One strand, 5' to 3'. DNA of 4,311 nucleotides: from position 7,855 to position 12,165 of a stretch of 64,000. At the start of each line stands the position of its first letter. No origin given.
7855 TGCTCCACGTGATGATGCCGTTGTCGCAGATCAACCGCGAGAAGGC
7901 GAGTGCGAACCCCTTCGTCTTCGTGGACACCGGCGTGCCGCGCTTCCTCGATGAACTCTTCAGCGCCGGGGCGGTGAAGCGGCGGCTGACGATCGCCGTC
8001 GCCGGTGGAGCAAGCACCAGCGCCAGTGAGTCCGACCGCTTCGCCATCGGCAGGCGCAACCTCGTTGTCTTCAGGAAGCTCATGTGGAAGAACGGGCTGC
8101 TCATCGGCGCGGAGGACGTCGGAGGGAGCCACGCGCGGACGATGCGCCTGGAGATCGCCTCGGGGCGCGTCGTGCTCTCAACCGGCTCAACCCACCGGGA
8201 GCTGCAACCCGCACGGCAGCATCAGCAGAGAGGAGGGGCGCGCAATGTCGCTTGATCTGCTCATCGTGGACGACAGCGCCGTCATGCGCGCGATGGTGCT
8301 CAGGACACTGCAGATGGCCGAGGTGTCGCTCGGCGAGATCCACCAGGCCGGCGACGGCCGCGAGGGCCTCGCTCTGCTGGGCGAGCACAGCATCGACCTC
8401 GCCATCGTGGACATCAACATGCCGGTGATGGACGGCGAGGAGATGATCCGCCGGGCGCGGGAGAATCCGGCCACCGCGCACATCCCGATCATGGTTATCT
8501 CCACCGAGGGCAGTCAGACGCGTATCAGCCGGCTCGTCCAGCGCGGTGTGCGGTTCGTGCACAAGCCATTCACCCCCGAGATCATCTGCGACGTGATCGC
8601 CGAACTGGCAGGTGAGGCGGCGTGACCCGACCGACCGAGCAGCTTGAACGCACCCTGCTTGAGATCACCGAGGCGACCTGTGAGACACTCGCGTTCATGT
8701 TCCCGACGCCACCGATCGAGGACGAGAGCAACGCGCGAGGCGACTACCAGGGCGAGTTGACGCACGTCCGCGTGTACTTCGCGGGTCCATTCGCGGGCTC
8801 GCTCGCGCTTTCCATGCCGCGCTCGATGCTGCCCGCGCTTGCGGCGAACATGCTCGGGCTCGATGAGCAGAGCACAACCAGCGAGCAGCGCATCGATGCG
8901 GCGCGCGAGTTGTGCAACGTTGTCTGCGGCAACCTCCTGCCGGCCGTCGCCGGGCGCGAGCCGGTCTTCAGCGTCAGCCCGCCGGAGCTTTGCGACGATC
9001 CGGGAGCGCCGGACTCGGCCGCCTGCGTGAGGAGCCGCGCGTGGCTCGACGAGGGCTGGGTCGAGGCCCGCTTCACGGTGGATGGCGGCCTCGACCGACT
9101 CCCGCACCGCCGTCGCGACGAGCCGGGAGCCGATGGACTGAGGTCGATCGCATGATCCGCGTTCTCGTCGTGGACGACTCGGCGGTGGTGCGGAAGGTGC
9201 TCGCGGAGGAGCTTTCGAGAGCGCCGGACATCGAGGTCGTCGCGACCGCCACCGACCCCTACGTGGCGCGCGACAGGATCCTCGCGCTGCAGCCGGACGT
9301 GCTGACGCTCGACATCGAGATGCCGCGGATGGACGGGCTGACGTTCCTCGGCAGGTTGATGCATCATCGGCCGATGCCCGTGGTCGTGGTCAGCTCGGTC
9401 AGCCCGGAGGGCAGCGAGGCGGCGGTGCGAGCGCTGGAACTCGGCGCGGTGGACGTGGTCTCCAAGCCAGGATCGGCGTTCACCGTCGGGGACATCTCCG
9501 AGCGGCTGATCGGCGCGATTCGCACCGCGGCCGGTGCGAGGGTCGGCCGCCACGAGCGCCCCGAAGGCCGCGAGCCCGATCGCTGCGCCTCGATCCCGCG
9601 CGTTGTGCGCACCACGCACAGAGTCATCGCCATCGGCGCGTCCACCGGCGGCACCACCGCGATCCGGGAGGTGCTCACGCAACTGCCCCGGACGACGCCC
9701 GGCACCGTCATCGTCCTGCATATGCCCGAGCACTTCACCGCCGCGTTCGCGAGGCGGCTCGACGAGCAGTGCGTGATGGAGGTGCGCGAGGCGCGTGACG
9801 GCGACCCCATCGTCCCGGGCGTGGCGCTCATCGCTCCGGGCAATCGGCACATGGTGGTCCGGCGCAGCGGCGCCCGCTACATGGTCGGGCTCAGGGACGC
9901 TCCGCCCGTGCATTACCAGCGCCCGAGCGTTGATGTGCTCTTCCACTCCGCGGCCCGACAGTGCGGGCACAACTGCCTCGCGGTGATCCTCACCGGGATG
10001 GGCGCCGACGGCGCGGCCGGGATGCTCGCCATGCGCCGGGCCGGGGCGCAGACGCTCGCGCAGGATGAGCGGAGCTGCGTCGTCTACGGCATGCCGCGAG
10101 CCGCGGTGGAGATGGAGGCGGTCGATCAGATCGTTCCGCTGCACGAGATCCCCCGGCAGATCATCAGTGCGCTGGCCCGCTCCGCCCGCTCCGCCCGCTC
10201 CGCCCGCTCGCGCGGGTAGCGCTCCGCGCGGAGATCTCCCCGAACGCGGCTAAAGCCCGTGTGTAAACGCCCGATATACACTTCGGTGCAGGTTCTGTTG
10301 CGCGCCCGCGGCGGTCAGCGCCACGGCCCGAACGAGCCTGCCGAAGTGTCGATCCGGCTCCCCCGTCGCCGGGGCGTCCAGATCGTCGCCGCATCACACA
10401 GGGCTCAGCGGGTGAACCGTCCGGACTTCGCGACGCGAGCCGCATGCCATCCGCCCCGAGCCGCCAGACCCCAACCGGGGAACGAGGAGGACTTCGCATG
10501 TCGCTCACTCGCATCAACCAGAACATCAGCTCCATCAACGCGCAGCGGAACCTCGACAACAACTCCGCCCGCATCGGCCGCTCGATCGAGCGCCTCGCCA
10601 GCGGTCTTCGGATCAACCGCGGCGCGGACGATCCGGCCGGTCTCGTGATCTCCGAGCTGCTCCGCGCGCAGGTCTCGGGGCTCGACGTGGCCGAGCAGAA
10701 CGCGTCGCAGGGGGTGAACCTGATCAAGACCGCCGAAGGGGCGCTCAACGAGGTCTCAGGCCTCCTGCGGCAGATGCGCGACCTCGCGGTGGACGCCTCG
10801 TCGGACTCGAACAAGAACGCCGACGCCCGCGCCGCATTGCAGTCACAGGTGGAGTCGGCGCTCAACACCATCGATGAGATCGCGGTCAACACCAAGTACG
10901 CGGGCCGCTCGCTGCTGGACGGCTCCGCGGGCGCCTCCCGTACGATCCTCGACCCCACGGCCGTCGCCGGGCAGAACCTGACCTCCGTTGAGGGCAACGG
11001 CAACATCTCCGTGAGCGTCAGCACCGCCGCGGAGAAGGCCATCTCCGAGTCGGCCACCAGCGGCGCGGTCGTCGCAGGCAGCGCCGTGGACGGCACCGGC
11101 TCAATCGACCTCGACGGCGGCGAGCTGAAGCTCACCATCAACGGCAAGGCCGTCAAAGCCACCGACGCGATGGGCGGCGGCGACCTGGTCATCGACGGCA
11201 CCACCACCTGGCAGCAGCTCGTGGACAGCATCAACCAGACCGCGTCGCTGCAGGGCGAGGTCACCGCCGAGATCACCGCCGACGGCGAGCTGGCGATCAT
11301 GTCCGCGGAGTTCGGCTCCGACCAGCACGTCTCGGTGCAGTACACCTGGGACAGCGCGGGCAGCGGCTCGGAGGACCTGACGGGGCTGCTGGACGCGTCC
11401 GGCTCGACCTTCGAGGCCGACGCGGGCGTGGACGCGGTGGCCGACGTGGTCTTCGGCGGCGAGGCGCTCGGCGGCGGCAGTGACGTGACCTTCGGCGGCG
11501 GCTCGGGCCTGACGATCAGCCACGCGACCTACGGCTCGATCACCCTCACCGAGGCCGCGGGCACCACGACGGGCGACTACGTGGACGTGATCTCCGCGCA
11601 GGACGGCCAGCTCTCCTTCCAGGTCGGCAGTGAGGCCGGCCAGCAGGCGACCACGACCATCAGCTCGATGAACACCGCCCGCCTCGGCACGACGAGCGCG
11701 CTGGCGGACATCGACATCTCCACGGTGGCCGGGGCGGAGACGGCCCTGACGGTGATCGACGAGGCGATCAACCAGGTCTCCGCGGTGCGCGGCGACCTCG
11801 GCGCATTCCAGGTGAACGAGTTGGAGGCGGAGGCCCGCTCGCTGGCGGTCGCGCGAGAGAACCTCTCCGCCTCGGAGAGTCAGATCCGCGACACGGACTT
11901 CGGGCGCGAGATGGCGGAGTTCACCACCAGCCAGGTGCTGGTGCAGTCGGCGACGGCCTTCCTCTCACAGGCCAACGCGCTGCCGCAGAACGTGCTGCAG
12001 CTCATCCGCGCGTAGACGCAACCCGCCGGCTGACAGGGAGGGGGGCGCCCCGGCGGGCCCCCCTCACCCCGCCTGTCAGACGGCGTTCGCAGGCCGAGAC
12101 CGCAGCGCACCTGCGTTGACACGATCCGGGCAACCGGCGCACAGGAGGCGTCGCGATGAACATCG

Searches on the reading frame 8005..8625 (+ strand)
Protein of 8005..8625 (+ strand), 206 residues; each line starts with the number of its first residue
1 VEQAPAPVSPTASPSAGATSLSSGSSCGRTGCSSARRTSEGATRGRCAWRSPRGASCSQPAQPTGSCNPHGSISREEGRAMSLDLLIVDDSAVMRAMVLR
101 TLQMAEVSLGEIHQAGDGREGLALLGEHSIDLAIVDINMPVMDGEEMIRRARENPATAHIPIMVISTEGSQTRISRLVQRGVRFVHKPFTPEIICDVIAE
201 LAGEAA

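Call 15: search_protein_families(library=pfam, proteins=[window:8005-8625:+], max_evalue=0.01)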
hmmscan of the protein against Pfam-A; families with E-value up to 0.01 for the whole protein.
window:8005-8625:+ (206 aa): 1 family
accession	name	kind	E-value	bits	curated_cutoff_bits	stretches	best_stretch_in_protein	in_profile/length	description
PF00072.30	Response_reg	-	3.9e-19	69.3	30.2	1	86-198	2-110/111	Response regulator receiver domain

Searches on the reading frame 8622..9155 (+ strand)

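Call 15: search_protein_families(library=pfam, proteins=[window:8622-9155:+], max_evalue=0.01)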
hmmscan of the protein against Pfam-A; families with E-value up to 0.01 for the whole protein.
window:8622-9155:+ (177 aa): 1 family
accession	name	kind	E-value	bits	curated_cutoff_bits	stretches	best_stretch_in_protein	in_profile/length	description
PF13690.11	CheX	-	7.9e-13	48.7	27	1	50-127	4-76/94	Chemotaxis phosphatase CheX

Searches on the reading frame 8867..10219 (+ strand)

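Call 8: search_protein_families(library=ncbifam, proteins=[window:8867-10219:+], max_evalue=0.01)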
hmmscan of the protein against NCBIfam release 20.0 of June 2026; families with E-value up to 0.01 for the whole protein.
window:8867-10219:+ (450 aa): 73 families (the best 25 are shown)
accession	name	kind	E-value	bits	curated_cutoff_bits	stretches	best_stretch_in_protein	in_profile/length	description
NF001965.0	PRK00742.1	subfamily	3e-126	421.4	293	1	96-437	3-354/357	chemotaxis-specific protein-glutamate methyltransferase CheB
NF009206.0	PRK12555.1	subfamily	4.4e-113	377.7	342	1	97-438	1-338/340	chemotaxis-specific protein-glutamate methyltransferase CheB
NF008677.0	PRK11697.1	equivalog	8.4e-17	61.3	246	1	96-203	1-104/238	two-component system response regulator BtsR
TIGR02875.1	spore_0_A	equivalog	3.8e-14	52.5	200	1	97-201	3-108/262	sporulation transcription factor Spo0A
NF007969.0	PRK10693.1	equivalog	2.2e-13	50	329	1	98-203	9-111/337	two-component system response regulator RssB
TIGR01818.1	ntrC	equivalog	5e-13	48.6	558.6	1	99-206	1-105/463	nitrogen regulation protein NR(I)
NF007935.0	PRK10651.1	equivalog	8.5e-13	48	250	1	96-195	6-104/216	two-component system response regulator NarL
NF008469.0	PRK11361.1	equivalog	3.3e-12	45.8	714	1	97-201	5-106/461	acetoacetate metabolism transcriptional regulator AtoC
NF045944.1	ResRegRpaBCyano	equivalog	9e-12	44.8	330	1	100-204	1-101/229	response regulator transcription factor RpaB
NF041733.1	resp_reg_CseB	equivalog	4e-11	42.7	350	1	98-225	2-122/228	two-component system response regulator CseB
NF045505.1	RR_RssB_Pseudo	equivalog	6e-11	42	700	1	96-207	5-113/394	two-component system response regulator RssB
NF008176.1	PRK10923.1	equivalog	1.4e-10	40.4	620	1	99-206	6-110/469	nitrogen regulation protein NR(I)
NF040534.1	resp_reg_YycF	equivalog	3.4e-10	39.6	340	1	98-204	2-104/231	response regulator YycF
NF011896.0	PRK15369.1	equivalog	4.8e-10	39.4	242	1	97-202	4-108/211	two component system response regulator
NF045717.1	DVU0259_DivK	exception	6e-10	39.3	160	1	98-201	4-102/117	DVU0259 family response regulator domain-containing protein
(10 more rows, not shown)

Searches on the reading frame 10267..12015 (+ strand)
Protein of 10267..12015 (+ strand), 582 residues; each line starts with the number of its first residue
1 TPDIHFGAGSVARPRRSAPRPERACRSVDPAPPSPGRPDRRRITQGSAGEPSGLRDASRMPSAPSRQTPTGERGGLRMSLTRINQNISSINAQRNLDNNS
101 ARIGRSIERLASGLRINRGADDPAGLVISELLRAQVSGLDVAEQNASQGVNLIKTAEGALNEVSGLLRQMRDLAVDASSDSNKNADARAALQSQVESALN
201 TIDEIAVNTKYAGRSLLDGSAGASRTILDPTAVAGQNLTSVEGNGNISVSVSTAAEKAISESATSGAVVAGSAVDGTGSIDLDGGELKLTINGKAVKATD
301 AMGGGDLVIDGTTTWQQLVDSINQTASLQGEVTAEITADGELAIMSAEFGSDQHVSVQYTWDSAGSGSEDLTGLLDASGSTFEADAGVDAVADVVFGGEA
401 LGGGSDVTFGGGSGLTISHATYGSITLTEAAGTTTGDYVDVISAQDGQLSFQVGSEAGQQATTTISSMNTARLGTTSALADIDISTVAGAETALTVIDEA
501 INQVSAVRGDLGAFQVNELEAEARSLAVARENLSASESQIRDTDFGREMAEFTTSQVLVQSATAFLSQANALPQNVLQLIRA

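Call 8: search_protein_families(library=ncbifam, proteins=[window:10267-12015:+], max_evalue=0.01)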
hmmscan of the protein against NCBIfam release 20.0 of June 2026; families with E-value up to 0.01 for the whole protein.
window:10267-12015:+ (582 aa): 26 families (the best 25 are shown)
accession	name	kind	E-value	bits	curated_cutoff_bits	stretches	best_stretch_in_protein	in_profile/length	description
NF006467.0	PRK08869.1-2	subfamily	4.5e-64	217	443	2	83-367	5-280/400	flagellin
NF009446.0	PRK12804.1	subfamily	6.4e-59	199.9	352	2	82-276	2-194/301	flagellin Hag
NF009448.0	PRK12806.1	equivalog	8.5e-58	196.3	531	1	83-580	5-473/475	flagellin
NF009444.0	PRK12802.1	equivalog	2.9e-57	194.3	332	2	82-241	4-162/282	flagellin domain-containing protein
NF006468.0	PRK08869.1-3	subfamily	1.5e-55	188.8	436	2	82-224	4-145/378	polar flagellin E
NF006466.0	PRK08869.1-1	subfamily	2.7e-53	181.9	426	2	82-226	4-147/377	flagellin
NF006469.0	PRK08869.1-4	equivalog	6.9e-51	173.8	627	2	79-225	2-146/377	flagellin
NF009449.0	PRK12807.1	subfamily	6.9e-49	166.9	347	2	82-278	2-199/287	flagellin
NF005294.0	PRK06819.1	subfamily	1.4e-43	149.9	387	2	83-311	5-234/376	FliC/FljB family flagellin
NF006470.0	PRK08869.1-5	equivalog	6.8e-42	144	423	2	83-284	4-190/388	flagellin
NF009445.0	PRK12803.1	equivalog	3.4e-41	141.6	450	2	83-221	3-140/335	flagellin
NF009450.0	PRK12808.1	equivalog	2.5e-40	139.5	476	2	82-267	2-177/476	flagellin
NF038071.1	lat_flg_LafA_2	exception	2.8e-40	138.5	365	2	83-227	5-148/284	lateral flagellin LafA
NF010115.0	PRK13588.1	subfamily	1.2e-36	126.8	503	2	82-221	4-142/514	flagellin B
NF005953.0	PRK08026.1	subfamily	4.8e-36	125.4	619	2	83-217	5-138/548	FliC/FljB family flagellin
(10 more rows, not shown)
